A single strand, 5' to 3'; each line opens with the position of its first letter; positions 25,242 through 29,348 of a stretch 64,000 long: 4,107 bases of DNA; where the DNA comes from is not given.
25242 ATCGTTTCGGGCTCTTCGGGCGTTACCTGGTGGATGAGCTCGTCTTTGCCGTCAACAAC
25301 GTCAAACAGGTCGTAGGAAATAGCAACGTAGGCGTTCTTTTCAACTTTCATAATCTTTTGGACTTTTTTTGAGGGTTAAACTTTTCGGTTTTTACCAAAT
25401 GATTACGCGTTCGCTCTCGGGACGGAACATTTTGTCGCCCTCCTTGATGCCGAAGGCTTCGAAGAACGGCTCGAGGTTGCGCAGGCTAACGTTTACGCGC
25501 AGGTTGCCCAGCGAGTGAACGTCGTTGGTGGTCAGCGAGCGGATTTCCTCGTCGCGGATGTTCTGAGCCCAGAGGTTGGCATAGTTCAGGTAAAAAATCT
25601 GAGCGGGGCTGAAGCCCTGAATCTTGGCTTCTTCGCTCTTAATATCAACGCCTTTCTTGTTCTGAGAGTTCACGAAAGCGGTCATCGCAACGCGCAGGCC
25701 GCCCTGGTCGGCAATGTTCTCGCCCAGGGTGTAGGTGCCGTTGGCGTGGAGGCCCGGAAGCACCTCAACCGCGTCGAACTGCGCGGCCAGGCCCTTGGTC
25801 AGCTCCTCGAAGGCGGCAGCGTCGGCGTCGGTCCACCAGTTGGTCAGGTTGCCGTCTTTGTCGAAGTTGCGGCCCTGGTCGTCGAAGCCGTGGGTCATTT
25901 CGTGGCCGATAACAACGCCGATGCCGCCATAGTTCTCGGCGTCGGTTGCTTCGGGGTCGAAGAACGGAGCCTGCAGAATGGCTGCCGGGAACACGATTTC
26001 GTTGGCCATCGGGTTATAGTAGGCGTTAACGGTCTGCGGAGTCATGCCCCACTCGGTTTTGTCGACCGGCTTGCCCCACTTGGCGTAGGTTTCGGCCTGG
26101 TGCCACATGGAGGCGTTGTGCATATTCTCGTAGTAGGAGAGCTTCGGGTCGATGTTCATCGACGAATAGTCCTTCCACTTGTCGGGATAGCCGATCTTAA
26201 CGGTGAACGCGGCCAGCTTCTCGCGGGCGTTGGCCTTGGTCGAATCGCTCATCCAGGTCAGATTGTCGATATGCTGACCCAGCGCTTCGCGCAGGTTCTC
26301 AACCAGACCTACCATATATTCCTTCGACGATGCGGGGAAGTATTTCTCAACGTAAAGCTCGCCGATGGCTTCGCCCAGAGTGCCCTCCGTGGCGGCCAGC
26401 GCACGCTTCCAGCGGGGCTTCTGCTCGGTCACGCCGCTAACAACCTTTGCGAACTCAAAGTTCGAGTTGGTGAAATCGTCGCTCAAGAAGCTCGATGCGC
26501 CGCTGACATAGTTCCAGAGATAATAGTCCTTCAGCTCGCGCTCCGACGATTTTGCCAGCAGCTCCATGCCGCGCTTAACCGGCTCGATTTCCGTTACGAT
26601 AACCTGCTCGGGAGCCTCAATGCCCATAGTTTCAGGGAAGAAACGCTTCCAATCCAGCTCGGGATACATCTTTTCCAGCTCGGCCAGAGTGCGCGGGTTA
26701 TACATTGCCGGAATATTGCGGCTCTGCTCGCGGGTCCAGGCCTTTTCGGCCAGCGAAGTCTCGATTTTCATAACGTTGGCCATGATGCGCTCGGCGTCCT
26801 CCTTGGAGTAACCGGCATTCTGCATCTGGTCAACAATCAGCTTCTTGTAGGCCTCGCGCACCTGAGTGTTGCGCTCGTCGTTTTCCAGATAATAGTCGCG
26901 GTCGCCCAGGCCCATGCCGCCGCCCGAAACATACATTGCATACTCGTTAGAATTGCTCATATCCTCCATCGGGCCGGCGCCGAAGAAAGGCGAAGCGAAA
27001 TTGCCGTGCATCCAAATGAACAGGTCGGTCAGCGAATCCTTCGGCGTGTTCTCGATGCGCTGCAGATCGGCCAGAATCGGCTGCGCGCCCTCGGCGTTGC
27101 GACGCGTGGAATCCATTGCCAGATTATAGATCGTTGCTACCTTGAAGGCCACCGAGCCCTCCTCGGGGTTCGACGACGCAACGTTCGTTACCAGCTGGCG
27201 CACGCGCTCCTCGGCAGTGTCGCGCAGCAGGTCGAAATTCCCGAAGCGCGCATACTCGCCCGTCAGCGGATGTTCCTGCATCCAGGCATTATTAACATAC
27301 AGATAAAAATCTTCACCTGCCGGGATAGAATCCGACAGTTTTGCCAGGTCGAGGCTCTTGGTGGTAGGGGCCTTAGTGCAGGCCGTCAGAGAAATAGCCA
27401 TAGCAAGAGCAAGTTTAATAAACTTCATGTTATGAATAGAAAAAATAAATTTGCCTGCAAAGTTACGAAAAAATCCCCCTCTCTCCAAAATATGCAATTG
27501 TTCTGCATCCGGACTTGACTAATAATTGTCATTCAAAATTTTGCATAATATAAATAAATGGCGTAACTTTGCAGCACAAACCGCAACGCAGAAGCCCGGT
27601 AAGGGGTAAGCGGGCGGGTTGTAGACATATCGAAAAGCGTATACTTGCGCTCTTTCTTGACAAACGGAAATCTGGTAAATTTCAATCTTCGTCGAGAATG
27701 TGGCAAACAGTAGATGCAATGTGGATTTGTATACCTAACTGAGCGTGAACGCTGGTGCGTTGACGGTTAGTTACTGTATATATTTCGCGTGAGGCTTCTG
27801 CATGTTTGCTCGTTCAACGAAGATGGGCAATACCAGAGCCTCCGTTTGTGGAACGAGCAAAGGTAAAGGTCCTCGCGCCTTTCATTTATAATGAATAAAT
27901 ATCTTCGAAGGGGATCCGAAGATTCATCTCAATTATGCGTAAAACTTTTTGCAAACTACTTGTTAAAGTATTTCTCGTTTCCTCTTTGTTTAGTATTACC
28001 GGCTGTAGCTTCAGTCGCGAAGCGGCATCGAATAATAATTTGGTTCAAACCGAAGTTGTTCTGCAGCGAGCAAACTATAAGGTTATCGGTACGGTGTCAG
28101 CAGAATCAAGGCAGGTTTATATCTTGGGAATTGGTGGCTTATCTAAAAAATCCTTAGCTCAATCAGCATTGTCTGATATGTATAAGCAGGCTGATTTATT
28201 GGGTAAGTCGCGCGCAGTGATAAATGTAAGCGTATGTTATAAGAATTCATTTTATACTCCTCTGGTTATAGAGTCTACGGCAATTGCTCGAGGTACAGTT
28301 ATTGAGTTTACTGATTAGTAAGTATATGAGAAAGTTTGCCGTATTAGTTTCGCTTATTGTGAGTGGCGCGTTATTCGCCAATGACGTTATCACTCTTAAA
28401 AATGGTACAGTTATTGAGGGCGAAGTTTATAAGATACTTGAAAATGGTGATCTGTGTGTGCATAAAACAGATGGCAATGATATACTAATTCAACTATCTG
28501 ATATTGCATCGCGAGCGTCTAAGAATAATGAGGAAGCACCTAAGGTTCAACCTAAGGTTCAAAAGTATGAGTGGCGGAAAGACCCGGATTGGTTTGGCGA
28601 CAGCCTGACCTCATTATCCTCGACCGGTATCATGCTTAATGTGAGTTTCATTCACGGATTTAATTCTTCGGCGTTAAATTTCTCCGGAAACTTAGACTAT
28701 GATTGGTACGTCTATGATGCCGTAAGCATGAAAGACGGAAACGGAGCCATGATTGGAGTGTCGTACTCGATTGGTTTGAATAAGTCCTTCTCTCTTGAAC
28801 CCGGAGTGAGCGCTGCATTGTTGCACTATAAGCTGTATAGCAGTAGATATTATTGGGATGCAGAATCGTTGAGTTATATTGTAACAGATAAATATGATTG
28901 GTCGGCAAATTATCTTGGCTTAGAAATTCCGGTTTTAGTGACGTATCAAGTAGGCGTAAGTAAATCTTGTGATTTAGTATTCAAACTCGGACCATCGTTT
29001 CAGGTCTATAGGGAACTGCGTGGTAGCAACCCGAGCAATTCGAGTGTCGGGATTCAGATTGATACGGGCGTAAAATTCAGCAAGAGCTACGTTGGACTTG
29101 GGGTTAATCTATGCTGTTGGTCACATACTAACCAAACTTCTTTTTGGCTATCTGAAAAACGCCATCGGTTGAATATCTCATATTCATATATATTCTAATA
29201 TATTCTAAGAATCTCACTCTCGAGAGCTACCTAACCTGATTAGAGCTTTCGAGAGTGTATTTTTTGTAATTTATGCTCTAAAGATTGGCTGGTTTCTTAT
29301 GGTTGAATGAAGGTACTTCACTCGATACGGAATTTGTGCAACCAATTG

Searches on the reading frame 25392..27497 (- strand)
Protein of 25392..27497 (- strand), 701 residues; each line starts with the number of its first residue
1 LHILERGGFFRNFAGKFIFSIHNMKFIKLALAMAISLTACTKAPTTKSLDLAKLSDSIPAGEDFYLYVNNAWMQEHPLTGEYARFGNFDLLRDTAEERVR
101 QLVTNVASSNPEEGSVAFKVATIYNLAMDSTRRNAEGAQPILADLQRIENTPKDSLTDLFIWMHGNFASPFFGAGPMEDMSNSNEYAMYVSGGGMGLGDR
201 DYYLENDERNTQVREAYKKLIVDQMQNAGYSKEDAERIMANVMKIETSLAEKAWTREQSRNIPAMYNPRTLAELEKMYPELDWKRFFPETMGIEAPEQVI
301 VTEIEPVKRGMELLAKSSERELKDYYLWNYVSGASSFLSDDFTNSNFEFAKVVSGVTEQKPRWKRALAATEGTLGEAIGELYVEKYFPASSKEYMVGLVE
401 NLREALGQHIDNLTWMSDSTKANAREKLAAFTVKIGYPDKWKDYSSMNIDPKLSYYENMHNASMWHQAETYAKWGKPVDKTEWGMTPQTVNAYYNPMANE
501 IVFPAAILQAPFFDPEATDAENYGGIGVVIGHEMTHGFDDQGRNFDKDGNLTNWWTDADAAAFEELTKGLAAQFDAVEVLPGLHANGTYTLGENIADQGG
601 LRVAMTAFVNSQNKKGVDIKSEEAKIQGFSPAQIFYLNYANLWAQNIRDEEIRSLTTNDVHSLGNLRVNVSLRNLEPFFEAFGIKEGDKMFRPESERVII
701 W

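Call 54: search_protein_families(library=pfam, proteins=[window:25392-27497:-], max_evalue=0.001)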
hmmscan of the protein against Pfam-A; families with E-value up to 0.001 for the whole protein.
window:25392-27497:- (701 aa): 2 families
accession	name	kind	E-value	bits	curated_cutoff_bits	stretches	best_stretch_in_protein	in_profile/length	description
PF05649.18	Peptidase_M13_N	-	9.8e-115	384.4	32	1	61-438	2-381/381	Peptidase family M13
PF01431.27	Peptidase_M13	-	4.6e-69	232.6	24.5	1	491-697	1-204/205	Peptidase family M13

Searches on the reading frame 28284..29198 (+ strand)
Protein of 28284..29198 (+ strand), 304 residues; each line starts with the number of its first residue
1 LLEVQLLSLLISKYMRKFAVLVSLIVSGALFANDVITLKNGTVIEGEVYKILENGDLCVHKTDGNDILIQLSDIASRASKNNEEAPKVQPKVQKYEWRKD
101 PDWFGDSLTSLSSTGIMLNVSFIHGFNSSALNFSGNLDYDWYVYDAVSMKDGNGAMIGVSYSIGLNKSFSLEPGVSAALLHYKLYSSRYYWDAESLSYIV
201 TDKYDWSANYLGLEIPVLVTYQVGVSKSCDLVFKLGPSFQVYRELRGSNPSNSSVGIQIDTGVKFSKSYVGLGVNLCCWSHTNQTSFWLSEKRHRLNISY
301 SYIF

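Call 54: search_protein_families(library=pfam, proteins=[window:28284-29198:+], max_evalue=0.001)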
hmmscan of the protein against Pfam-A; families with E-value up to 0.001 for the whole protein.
window:28284-29198:+ (304 aa): 2 families
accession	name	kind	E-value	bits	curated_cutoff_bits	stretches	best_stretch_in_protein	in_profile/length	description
PF13568.12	OMP_b-brl_2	-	4.1e-06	27.4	27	1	116-250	7-126/175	Outer membrane protein beta-barrel domain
PF13505.12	OMP_b-brl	-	8.8e-05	23.2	28.7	1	134-266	23-139/175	Outer membrane protein beta-barrel domain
